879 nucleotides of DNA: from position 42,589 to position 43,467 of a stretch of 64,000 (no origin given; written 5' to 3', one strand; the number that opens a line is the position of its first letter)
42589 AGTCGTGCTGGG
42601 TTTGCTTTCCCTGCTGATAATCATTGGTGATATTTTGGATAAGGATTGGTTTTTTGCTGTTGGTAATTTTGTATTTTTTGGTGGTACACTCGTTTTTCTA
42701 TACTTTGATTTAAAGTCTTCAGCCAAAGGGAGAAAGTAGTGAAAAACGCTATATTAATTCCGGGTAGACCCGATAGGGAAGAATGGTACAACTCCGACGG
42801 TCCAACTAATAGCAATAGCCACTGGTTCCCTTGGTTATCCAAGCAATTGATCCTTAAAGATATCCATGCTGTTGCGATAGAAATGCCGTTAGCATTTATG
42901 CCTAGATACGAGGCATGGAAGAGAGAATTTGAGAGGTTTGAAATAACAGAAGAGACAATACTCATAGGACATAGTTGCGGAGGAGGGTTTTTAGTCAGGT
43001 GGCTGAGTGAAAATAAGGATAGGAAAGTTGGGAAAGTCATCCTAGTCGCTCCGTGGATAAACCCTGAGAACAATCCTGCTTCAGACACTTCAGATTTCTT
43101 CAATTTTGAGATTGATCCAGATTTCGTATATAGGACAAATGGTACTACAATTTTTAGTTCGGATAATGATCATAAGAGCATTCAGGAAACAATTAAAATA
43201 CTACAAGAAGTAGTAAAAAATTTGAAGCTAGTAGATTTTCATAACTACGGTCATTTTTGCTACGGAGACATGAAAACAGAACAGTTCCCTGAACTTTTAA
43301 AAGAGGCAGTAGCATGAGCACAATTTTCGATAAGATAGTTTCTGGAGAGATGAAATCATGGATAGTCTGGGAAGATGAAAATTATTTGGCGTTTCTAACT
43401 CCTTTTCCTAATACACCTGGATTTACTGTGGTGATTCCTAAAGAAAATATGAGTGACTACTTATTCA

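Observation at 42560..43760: Three accessory genes wedged between pheS and pheT (small membrane ORF, alpha/beta hydrolase, HIT-like gene), all with overlapping stops and starts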

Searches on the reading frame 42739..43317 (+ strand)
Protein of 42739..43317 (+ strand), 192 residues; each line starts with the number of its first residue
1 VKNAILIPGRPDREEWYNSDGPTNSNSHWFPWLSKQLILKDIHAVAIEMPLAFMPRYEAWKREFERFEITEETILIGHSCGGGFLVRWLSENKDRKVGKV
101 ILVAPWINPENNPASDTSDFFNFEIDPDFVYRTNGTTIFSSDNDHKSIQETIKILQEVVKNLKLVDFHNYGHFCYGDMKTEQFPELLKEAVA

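Call 3: search_protein_families(library=pfam, proteins=[window:42739-43317:+], max_evalue=0.01)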
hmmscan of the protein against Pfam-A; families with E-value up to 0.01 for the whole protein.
window:42739-43317:+ (192 aa): 3 families
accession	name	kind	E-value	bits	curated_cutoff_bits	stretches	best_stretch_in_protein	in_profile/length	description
PF06821.19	Ser_hydrolase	-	6.4e-12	46.2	22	1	25-174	11-155/172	Serine hydrolase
PF00561.26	Abhydrolase_1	-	3.3e-06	27.4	25.8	1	72-131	70-134/245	alpha/beta hydrolase fold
PF12146.15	Hydrolase_4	-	2.7e-05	24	27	1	71-112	76-116/239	Serine aminopeptidase, S33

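Call 4: search_protein_families(library=ncbifam, proteins=[window:42739-43317:+], max_evalue=0.01)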
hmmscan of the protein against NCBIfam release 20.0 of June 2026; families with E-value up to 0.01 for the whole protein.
window:42739-43317:+ (192 aa): 0 families

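Call 7: search_solved_structures(query=window:42739-43317:+, max_evalue=0.01, show_alignments=3)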
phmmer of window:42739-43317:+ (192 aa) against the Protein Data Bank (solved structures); distinct sequences matched with E-value up to 0.01: 3.
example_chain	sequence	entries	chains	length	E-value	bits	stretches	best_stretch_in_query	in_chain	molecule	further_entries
1uxo_A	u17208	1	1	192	9.2e-11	45.2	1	23-107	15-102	Putative hydrolase YdeN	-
9fcr_A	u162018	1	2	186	0.00097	22.3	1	25-121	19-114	Serine hydrolase RBBP9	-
2qs9_A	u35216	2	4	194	0.0011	22.1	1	25-121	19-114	Retinoblastoma-binding protein 9 | Serine hydrolase RBBP9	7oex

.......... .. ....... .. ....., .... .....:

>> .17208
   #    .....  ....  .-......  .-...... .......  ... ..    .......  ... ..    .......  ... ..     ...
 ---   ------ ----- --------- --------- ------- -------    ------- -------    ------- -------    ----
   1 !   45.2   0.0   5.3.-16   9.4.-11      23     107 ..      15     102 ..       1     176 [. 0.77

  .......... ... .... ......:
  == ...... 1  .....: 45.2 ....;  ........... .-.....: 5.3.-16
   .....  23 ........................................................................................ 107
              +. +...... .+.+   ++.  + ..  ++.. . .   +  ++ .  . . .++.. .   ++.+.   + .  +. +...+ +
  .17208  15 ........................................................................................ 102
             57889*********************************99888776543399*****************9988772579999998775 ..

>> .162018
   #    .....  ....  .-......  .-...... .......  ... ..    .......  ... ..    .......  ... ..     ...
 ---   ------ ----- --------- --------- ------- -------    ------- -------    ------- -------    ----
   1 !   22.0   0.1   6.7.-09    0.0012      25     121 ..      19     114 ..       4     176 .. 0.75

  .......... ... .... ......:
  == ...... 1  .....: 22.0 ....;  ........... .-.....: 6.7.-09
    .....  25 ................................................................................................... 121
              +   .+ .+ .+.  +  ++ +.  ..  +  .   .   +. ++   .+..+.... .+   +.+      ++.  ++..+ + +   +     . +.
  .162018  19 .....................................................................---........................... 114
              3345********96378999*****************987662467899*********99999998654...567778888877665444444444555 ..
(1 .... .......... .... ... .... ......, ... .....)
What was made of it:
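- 42739..43317 (+): YdeN/RBBP9-family alpha/beta serine hydrolase (GTG start). Triad Ser79 (42973-42975), Asp144 (43168-43170), His172 (43252-43254). PF06821 E=6e-12 (call 3); 1uxo E=9e-11 (call 7).
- On PF06821 Ser_hydrolase (YdeN/RBBP9): 1uxo E=9e-11 (call 7).
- On RBBP9-type aromatic aminopeptidase: The pairwise alignment in call 7 puts the invariant W106 at Tyr99 and the conserved S115/D116 near Glu108.
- Checked: The best solved structure by sequence is B. subtilis YdeN 1uxo, then RBBP9 (call 7).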

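Call 48: find_homologous_proteins(query=window:42739-43317:+, max_evalue=0.00001)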
Query window:42739-43317:+ (192 aa): 2335 proteins with E <= 0.00001 among 2368 candidates; the best 120 are listed.
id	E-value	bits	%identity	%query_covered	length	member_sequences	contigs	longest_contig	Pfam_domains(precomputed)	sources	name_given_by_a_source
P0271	3.1e-130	450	100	100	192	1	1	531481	PF00561.27,PF06821.20,PF12146.16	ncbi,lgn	-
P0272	3.4e-98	345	73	100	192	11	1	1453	PF00561.27,PF06821.20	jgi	-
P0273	4.3e-95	335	73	98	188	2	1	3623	PF00561.27,PF06821.20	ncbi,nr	ncbi:MAG: alpha/beta hydrolase, partial [Candidatus Saccharibacteria bacterium]|nr:alpha/beta hydrol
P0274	2.0e-92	327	70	99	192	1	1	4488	PF00561.27,PF06821.20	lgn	-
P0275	7.5e-91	321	68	99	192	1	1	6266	PF00561.27,PF06821.20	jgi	jgi:predicted alpha/beta hydrolase family esterase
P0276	3.5e-90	319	68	100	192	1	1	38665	PF00561.27,PF06821.20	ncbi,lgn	-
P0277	4.4e-90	319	66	99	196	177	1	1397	PF00561.27,PF06821.20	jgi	jgi:predicted alpha/beta hydrolase family esterase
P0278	9.1e-90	318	68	99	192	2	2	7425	PF00561.27,PF06821.20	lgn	-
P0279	1.2e-89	317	66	99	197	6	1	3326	PF00561.27,PF06821.20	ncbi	-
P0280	1.4e-89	317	68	94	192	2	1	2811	PF00561.27,PF06821.20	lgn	-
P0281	2.4e-89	317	68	99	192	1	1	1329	PF06821.20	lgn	-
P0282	3.2e-89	316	68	99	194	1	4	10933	PF00561.27,PF06821.20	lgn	-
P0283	3.8e-89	316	67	98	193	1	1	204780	PF00561.27,PF06821.20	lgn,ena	-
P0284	7.3e-89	315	66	99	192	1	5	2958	PF06821.20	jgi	jgi:predicted alpha/beta hydrolase family esterase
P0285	8.6e-89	315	67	99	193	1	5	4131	PF00561.27,PF06821.20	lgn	-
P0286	2.2e-88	313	65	99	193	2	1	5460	PF00561.27,PF06821.20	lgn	-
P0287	2.8e-88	313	69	98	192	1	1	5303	PF00561.27,PF06821.20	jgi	jgi:predicted alpha/beta hydrolase family esterase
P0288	3.5e-88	313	66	100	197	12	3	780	PF00561.27,PF06821.20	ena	-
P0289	4.6e-88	312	65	99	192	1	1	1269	PF00561.27,PF06821.20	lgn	-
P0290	5.1e-88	312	66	100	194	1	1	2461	PF00561.27,PF06821.20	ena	-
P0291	5.9e-88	312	67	99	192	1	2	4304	PF00561.27,PF06821.20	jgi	jgi:predicted alpha/beta hydrolase family esterase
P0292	8.1e-88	312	66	99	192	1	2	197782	PF00561.27,PF06821.20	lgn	-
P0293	1.0e-87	311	68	99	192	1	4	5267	PF00561.27,PF06821.20,PF12146.16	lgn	-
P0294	1.2e-87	311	66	99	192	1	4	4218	PF00561.27,PF06821.20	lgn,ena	-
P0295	1.8e-87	310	66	100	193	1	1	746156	PF00561.27,PF06821.20,PF12146.16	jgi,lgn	-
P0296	2.3e-87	310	66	100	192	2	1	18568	PF00561.27,PF06821.20,PF12146.16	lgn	-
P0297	2.4e-87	310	66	99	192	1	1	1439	PF00561.27,PF06821.20,PF12146.16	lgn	-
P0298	2.5e-87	310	66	99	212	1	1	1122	PF00561.27,PF06821.20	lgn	-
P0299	2.6e-87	310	66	100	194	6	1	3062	PF00561.27,PF06821.20,PF12146.16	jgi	jgi:uncharacterized protein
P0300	3.7e-87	309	65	99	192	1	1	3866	PF00561.27,PF06821.20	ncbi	-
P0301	6.2e-87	309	67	100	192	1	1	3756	PF00561.27,PF06821.20,PF12146.16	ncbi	-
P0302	6.4e-87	309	66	99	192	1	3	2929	PF00561.27,PF06821.20,PF12146.16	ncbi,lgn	-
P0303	6.4e-87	309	65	100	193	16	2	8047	PF00561.27,PF06821.20,PF12146.16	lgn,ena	-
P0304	6.9e-87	309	66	99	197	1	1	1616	PF00561.27,PF06821.20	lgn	-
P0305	9.0e-87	308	65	100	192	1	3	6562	PF00561.27,PF06821.20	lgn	-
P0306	1.0e-86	308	66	99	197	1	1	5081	PF00561.27,PF06821.20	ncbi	-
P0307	1.0e-86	308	66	99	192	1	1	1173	PF00561.27,PF06821.20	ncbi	-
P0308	1.2e-86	308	65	99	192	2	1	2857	PF06821.20,PF12146.16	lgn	-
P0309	1.3e-86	308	66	99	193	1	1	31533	PF00561.27,PF06821.20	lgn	-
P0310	2.0e-86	307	65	100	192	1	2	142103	PF00561.27,PF06821.20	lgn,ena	-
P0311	2.1e-86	307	66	99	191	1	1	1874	PF00561.27,PF06821.20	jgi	jgi:predicted alpha/beta hydrolase family esterase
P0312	2.3e-86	307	67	100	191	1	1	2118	PF00561.27,PF06821.20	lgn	-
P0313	2.5e-86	307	65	99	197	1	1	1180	PF00561.27,PF06821.20,PF12146.16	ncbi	-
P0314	2.5e-86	307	66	100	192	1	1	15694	PF00561.27,PF06821.20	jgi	-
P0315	3.1e-86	306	66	100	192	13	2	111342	PF00561.27,PF06821.20,PF12146.16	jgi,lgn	jgi:predicted alpha/beta hydrolase family esterase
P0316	3.3e-86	306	65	99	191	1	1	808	PF00561.27,PF06821.20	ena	-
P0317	3.7e-86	306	64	99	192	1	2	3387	PF00561.27,PF06821.20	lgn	-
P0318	4.3e-86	306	65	99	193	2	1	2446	PF00561.27,PF06821.20,PF12146.16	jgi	jgi:uncharacterized protein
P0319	4.9e-86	306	64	99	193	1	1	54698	PF00561.27,PF06821.20,PF12146.16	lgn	-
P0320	9.7e-86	305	65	99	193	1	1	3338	PF00561.27,PF06821.20,PF12146.16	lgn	-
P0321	1.0e-85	305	64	99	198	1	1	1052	PF00561.27,PF06821.20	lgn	-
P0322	1.1e-85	305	65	99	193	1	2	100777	PF00561.27,PF06821.20,PF12146.16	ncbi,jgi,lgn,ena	-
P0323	1.2e-85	304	65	100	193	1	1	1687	PF06821.20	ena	-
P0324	1.3e-85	304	67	94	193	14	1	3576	PF00561.27,PF06821.20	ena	-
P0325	1.4e-85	304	63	99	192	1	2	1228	PF00561.27,PF06821.20,PF12146.16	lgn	-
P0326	1.5e-85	304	64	99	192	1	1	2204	PF00561.27,PF06821.20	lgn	-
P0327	2.0e-85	304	64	99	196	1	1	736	PF00561.27,PF06821.20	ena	-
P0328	2.1e-85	304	64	99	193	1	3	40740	PF00561.27,PF06821.20,PF12146.16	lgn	-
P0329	2.7e-85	303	66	99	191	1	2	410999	PF06821.20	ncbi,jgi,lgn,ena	-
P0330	4.1e-85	303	63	100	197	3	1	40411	PF00561.27,PF06821.20,PF12146.16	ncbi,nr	ncbi:MAG: alpha/beta hydrolase [Candidatus Saccharibacteria bacterium]|nr:alpha/beta hydrolase [Cand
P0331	5.2e-85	302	64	99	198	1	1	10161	PF00561.27,PF06821.20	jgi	jgi:predicted alpha/beta hydrolase family esterase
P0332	6.9e-85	302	64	99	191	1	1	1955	PF00561.27,PF06821.20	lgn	-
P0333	7.3e-85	302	66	100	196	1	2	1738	PF00561.27,PF06821.20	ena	-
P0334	7.9e-85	302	65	99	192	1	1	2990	PF00561.27,PF06821.20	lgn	-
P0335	9.0e-85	302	63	99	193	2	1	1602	PF06821.20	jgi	jgi:predicted alpha/beta hydrolase family esterase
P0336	9.5e-85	302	64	99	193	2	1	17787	PF00561.27,PF06821.20,PF12146.16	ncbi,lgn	-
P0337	1.1e-84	301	64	100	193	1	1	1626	PF00561.27,PF06821.20,PF12146.16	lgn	-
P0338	1.2e-84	301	63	100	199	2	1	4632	PF00561.27,PF06821.20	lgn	-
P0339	2.0e-84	300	65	100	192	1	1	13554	PF00561.27,PF06821.20,PF12146.16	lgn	-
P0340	2.3e-84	300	65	99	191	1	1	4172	PF00561.27,PF06821.20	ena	-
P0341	2.5e-84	300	64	100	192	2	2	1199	PF00561.27,PF06821.20,PF12146.16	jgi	jgi:predicted alpha/beta hydrolase family esterase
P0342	2.6e-84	300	63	98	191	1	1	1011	PF00561.27,PF06821.20,PF12146.16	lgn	-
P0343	3.9e-84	300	64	99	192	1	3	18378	PF00561.27,PF06821.20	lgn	-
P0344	5.8e-84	299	64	100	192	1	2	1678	PF00561.27,PF06821.20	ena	-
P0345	8.4e-84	298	65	100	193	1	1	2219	PF00561.27,PF06821.20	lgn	-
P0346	8.7e-84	298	64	98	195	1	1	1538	PF00561.27,PF06821.20,PF12146.16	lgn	-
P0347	8.9e-84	298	63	99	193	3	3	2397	PF00561.27,PF06821.20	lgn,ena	-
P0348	9.2e-84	298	64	100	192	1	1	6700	PF00561.27,PF06821.20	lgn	-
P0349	1.7e-83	297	63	100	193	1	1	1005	PF00561.27,PF06821.20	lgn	-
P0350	2.0e-83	297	64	98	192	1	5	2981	PF00561.27,PF06821.20,PF12146.16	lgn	-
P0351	2.0e-83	297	65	99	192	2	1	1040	PF00561.27,PF06821.20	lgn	-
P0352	2.5e-83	297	65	96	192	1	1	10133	PF00561.27,PF06821.20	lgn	-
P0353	2.5e-83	297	65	100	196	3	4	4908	PF00561.27,PF06821.20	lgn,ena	-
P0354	3.4e-83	296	62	99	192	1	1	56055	PF00561.27,PF06821.20,PF12146.16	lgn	-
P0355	6.1e-83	296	62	99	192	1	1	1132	PF00561.27,PF06821.20,PF12146.16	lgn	-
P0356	6.9e-83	295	63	99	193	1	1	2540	PF00561.27,PF06821.20,PF12146.16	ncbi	-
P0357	8.4e-83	295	64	98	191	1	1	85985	PF00561.27,PF06821.20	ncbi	-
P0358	8.4e-83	295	63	99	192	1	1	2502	PF00561.27,PF06821.20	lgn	-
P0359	8.9e-83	295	62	99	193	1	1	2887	PF00561.27,PF06821.20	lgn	-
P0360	1.0e-82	295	64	99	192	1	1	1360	PF00561.27,PF06821.20,PF12146.16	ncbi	-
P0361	1.1e-82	295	63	99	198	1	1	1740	PF00561.27,PF06821.20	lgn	-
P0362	1.3e-82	295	64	100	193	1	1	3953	PF00561.27,PF06821.20,PF12146.16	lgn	-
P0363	1.3e-82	295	63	99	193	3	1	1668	PF00561.27,PF06821.20,PF12146.16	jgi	jgi:hypothetical protein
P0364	1.5e-82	294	62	99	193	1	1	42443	PF00561.27,PF06821.20,PF12146.16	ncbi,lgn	-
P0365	1.9e-82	294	64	100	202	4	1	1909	PF00561.27,PF06821.20,PF12146.16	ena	-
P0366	1.9e-82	294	64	97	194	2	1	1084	PF06821.20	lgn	-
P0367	2.0e-82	294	65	98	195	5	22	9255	PF00561.27,PF06821.20,PF12146.16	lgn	-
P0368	2.0e-82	294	66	97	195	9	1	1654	PF06821.20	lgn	-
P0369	2.2e-82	294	62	100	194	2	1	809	PF00561.27,PF06821.20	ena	-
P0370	2.3e-82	294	63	100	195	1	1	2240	PF00561.27,PF06821.20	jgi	jgi:uncharacterized protein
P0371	4.5e-82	293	66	100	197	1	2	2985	PF00561.27,PF06821.20,PF12146.16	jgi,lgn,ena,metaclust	metaclust:\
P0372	5.4e-82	293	61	99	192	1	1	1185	PF00561.27,PF06821.20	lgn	-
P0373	6.0e-82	292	63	99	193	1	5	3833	PF00561.27,PF06821.20,PF12146.16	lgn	-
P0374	6.6e-82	292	62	99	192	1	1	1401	PF00561.27,PF06821.20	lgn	-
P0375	7.4e-82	292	64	100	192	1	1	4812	PF00561.27,PF06821.20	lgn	-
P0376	8.2e-82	292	62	97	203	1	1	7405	PF06821.20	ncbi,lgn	-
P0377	1.1e-81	291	61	100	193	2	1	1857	PF00561.27,PF06821.20,PF12146.16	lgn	-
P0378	1.3e-81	291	61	100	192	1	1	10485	PF00561.27,PF06821.20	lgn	-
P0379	1.7e-81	291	63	99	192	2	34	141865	PF00561.27,PF06821.20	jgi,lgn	-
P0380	2.2e-81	290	64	100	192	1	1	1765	PF00561.27,PF06821.20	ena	-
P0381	3.3e-81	290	61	99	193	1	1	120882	PF00561.27,PF06821.20,PF12146.16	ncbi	-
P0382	3.5e-81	290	65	100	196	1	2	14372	PF06821.20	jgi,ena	-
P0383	5.0e-81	289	63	99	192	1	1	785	PF00561.27,PF06821.20,PF12146.16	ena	-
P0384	7.9e-81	289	62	98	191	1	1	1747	PF00561.27,PF06821.20,PF12146.16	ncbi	-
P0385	8.1e-81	289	63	99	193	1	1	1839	PF00561.27,PF06821.20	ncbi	-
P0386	1.4e-80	288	61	97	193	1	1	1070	PF00561.27,PF06821.20,PF12146.16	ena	-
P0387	1.4e-80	288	62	99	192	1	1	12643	PF06821.20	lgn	-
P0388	1.5e-80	288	61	100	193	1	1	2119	PF00561.27,PF06821.20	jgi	jgi:uncharacterized protein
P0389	1.6e-80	288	62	99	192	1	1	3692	PF00561.27,PF06821.20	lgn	-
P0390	2.3e-80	287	60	99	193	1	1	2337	PF00561.27,PF06821.20,PF12146.16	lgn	-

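Call 50: find_encoding_contigs(protein=P0271, flank=4000, max_places=2)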
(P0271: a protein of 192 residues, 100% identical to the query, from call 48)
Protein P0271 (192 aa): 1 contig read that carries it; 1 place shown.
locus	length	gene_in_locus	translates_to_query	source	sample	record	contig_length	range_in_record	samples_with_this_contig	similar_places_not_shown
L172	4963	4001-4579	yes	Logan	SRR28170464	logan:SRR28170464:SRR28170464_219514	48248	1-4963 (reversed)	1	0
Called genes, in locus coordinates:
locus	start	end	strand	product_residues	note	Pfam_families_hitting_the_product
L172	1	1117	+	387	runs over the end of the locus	PF07690:MFS_1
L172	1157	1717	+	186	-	PF03358:FMN_red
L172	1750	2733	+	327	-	PF20990:DUF2207_C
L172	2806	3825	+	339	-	PF02912:Phe_tRNA-synt_N (weak), PF01409:tRNA-synt_2d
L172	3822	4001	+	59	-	-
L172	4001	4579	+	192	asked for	PF06821:Ser_hydrolase, PF12146:Hydrolase_4 (faint), PF00561:Abhydrolase_1 (faint)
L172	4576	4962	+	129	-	?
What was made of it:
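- Tried and rejected: The hydrolase look-up returned the independent assembly instead (call 50).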

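Call 51: find_encoding_contigs(protein=P0295, flank=6000, max_places=2)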
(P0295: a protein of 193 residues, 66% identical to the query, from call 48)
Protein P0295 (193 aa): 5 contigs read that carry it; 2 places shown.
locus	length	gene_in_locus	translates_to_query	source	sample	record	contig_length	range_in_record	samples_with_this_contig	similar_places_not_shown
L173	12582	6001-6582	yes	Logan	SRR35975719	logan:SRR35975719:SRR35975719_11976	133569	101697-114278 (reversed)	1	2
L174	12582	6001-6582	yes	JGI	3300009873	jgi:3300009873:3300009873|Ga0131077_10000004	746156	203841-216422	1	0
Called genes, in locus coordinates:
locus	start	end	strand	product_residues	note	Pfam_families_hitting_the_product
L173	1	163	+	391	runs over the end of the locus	PF00704:Glyco_hydro_18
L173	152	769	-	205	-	-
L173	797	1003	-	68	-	PF04070:DUF378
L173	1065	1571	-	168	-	PF08211:dCMP_cyt_deam_2, PF00383:dCMP_cyt_deam_1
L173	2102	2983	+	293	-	PF01545:Cation_efflux, PF16916:ZT_dimer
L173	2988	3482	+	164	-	PF13787:HXXEE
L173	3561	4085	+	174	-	-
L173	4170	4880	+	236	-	PF01872:RibD_C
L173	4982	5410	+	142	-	PF00903:Glyoxalase, PF06983:3-dmu-9_3-mt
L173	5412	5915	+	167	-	PF06983:3-dmu-9_3-mt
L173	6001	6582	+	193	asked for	PF06821:Ser_hydrolase, PF00561:Abhydrolase_1, PF12146:Hydrolase_4 (weak)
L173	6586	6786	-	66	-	PF13443:HTH_26, PF01381:HTH_3 (weak)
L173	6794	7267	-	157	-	PF11188:DUF2975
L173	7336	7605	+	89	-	PF18910:DUF5665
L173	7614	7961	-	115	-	PF03013:Pyr_excise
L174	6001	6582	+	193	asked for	PF06821:Ser_hydrolase, PF00561:Abhydrolase_1, PF12146:Hydrolase_4 (weak)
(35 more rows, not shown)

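Call 52: find_encoding_contigs(protein=P0329, flank=6000, max_places=2)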
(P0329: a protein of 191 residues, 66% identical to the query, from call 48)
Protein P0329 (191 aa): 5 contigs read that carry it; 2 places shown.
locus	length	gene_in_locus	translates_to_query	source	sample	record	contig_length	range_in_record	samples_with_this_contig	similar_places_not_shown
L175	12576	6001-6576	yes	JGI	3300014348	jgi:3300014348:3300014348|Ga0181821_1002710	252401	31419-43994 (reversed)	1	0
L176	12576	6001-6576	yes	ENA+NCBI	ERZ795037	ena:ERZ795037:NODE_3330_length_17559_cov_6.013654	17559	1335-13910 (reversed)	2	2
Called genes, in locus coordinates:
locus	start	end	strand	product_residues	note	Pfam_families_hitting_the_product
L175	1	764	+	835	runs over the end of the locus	-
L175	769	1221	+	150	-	PF01668:SmpB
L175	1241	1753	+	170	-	-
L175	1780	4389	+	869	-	PF26449:DUF8128, PF10412:TrwB_AAD_bind (weak)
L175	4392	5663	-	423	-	-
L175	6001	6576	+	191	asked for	PF06821:Ser_hydrolase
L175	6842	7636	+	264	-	PF04055:Radical_SAM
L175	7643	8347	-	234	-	PF00293:NUDIX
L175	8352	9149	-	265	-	PF03372:Exo_endo_phos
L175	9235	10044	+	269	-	PF00121:TIM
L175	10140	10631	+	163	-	PF00293:NUDIX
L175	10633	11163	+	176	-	PF00293:NUDIX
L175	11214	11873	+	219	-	PF00657:Lipase_GDSL, PF13472:Lipase_GDSL_2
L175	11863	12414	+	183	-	PF13302:Acetyltransf_3, PF00583:Acetyltransf_1, PF13420:Acetyltransf_4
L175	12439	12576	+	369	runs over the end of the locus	PF13535:ATP-grasp_4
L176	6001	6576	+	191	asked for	PF06821:Ser_hydrolase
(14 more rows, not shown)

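Call 83: predict_structure(alignment_id=A5)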
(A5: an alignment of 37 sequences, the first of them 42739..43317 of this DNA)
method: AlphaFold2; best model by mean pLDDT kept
length: 192 residues; sequences in the alignment: 37
mean_pLDDT: 93.0   pTM: 0.91
mean pLDDT of the five models: 93.0, 91.2, 90.4, 87.1, 85.9
residues with pLDDT >= 90: 155; 70-90: 28; 50-70: 9; < 50: 0
segments of 3 or more residues with pLDDT < 50: none
pLDDT, mean of each block of 10 residues (from residue 1): 93 88 92 98 95 86 95 97 96 97 94 65 91 97 96 96 97 96 98 95
secondary structure, 60 per line:
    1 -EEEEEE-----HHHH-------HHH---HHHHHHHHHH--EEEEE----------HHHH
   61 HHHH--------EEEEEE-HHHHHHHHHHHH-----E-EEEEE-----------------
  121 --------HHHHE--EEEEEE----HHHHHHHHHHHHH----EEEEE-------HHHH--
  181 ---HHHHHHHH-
elements in order: E2-7 H13-16 H30-39 E42-46 H57-64 E73-78 H80-91 E99-103 H129-132 E136-141 H146-158 E163-167 H175-178 H184-191
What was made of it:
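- On RBBP9-type aromatic aminopeptidase: That loop has pLDDT about 65 (call 83), and identity is only 22%.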

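Call 85: fold_search(model_id=the predicted structure, library=pdb)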
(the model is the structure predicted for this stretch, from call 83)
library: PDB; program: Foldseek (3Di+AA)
matches with E <= 10: 1729; with E <= 0.001: 770
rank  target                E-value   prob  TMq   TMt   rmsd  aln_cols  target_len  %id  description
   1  1uxo                  6.3e-12  1.00  0.78  0.80   2.9       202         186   21  The crystal structure of the ydeN gene product from B. subtilis (released 2004-05-27)
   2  9fcr_B                3.8e-11  1.00  0.75  0.79   2.7       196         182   22  Crystal structure of RBBP9 with spacegroup p212121 (released 2024-09-11)
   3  2qs9_B                5.2e-11  1.00  0.75  0.79   2.7       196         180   22  Crystal structure of the human retinoblastoma-binding protein 9 (RBBP-9). NESG target HR2978 (released 2007-08-14)
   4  7oex_B                8.2e-11  1.00  0.75  0.78   2.7       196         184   22  Crystal structure of RBBP9 in complex with phenylalanine (released 2021-12-22)
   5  7oex_A                9.9e-11  1.00  0.75  0.75   2.7       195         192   22  Crystal structure of RBBP9 in complex with phenylalanine (released 2021-12-22)
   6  2qs9_A                2.8e-10  1.00  0.76  0.76   2.7       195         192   22  Crystal structure of the human retinoblastoma-binding protein 9 (RBBP-9). NESG target HR2978 (released 2007-08-14)
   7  2wtm_A                8.2e-08  1.00  0.65  0.52   5.0       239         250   16  Est1E from Butyrivibrio proteoclasticus (released 2010-01-19)
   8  3bdv_A                1.1e-07  1.00  0.68  0.68   3.7       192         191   18  Crystal structure of a putative yden-like hydrolase (eca3091) from pectobacterium atrosepticum scri1043 at 1.66 A reso (released 2007-11-27)
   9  1j1i                  1.5e-07  1.00  0.59  0.46   8.1       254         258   11  Crystal structure of a His-tagged Serine Hydrolase Involved in the Carbazole Degradation (CarC enzyme) (released 2003-06-17)
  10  9h0z_C                1.7e-07  1.00  0.70  0.56   4.3       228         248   20  Crystal structure of TTL[Nle], thermophilic lipase TTL from Thermoanaerobacter thermohydrosulfuricus containing non-ca (released 2025-10-29)
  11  8pi1_E                1.8e-07  1.00  0.65  0.48   5.4       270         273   13  Bicyclic INCYPRO Pseudomonas fluorescens esterase (released 2023-11-01)
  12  7v8w                  1.8e-07  1.00  0.62  0.49   5.6       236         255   14  Crystal structure of PsEst3 S128A variant complexed with malonate (released 2022-08-31)
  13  7q4j_A                2.0e-07  1.00  0.69  0.53   4.6       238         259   15  A thermostable lipase from Thermoanaerobacter thermohydrosulfuricus in complex a monoacylglycerol intermediate (released 2023-05-10)
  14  3t4u_A                2.0e-07  1.00  0.65  0.48   6.2       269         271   13  L29I Mutation in an Aryl Esterase from Pseudomonas fluorescens Leads to Unique Peptide Flip and Increased Activity (released 2012-08-01)
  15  1va4_A                3.1e-07  1.00  0.65  0.48   6.2       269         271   13  Pseudomonas fluorescens aryl esterase (released 2004-07-06)
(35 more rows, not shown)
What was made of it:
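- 42739..43317 (+): AF2 model pLDDT 93; best folds are 1uxo and RBBP9, TM 0.75-0.80 (calls 83, 85).
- On PF06821 Ser_hydrolase (YdeN/RBBP9): AF2 pLDDT 93; TM 0.78-0.80 to 1uxo and 0.75-0.79 to RBBP9 (calls 83, 85).
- Checked: By fold the order is the same: 1uxo, TM 0.78-0.80, then RBBP9 (call 85).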
